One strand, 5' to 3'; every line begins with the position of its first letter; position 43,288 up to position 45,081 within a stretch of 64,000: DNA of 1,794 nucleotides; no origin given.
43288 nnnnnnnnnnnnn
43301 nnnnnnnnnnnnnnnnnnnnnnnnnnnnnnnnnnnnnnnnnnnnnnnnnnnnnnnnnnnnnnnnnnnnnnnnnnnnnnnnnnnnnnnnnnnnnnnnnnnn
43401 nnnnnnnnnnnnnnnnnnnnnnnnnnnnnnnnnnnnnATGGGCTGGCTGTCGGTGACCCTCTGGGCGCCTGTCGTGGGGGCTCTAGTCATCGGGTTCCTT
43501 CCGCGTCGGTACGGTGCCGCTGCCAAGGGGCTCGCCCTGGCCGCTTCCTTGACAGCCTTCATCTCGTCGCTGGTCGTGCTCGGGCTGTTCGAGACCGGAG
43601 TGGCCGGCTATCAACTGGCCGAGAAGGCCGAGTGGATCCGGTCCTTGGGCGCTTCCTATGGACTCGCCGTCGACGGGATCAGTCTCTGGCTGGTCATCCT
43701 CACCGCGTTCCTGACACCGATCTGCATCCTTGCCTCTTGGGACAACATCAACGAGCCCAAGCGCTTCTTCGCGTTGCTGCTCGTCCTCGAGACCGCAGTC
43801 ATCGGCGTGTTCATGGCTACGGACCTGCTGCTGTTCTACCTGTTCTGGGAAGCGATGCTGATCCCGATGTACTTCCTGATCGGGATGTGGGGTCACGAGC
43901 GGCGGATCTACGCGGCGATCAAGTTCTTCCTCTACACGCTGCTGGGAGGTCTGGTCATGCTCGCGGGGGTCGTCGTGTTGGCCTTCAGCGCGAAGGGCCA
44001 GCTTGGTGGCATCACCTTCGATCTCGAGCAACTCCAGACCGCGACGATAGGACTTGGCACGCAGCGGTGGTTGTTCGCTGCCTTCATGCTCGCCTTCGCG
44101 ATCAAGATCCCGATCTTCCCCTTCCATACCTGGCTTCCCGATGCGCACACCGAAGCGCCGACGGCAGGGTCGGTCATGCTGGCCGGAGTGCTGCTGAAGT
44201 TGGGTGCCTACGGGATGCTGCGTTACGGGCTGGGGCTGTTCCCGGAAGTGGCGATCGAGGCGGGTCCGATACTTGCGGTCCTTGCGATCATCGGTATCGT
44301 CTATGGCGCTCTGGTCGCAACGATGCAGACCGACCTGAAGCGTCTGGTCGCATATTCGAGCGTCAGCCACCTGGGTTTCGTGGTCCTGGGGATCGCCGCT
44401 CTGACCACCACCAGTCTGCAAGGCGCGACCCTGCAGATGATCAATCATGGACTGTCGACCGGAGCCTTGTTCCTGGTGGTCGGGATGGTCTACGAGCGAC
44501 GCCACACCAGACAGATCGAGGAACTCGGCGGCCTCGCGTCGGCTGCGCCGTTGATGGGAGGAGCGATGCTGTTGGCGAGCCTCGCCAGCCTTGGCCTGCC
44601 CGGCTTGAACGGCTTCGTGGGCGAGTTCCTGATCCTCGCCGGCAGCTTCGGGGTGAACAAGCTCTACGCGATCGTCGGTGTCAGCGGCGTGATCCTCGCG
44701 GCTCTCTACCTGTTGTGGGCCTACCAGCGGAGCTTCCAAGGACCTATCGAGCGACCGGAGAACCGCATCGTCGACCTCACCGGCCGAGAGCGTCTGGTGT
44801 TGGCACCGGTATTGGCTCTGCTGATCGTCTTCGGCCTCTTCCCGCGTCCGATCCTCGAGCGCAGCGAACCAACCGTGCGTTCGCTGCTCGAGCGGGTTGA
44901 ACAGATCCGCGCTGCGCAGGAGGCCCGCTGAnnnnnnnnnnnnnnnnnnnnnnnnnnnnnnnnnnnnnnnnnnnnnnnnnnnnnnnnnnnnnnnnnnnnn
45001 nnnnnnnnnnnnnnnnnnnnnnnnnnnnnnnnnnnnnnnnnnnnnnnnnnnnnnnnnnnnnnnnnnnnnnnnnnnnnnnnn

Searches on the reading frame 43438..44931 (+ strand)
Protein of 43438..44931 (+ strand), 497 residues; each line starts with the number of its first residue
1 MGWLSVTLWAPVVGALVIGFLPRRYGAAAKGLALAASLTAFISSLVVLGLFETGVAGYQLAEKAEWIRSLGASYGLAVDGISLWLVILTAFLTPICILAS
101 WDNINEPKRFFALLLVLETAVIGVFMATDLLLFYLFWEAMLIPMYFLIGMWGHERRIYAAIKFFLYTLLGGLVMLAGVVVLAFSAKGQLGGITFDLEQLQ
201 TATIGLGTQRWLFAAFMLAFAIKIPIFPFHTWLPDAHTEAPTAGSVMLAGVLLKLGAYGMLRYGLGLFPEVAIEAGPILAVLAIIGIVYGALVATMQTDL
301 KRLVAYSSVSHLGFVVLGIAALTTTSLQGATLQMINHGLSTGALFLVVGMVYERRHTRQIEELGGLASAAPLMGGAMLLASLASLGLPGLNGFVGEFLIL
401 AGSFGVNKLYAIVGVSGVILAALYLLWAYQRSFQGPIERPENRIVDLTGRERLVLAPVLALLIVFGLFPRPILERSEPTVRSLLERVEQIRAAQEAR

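Call 59: search_protein_families(library=pfam, proteins=[window:43438-44931:+], max_evalue=0.00001)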
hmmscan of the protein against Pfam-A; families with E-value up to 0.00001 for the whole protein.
window:43438-44931:+ (497 aa): 2 families
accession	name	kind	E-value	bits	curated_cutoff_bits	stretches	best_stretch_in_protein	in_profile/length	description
PF00361.26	Proton_antipo_M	-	1.5e-76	257.9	21.5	1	127-414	1-286/294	NADH:quinone oxidoreductase/Mrp antiporter, TM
PF01059.23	Oxidored_q5_N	-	9.9e-06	26.1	22.7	1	71-118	52-104/110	NADH-ubiquinone oxidoreductase chain 4, amino terminus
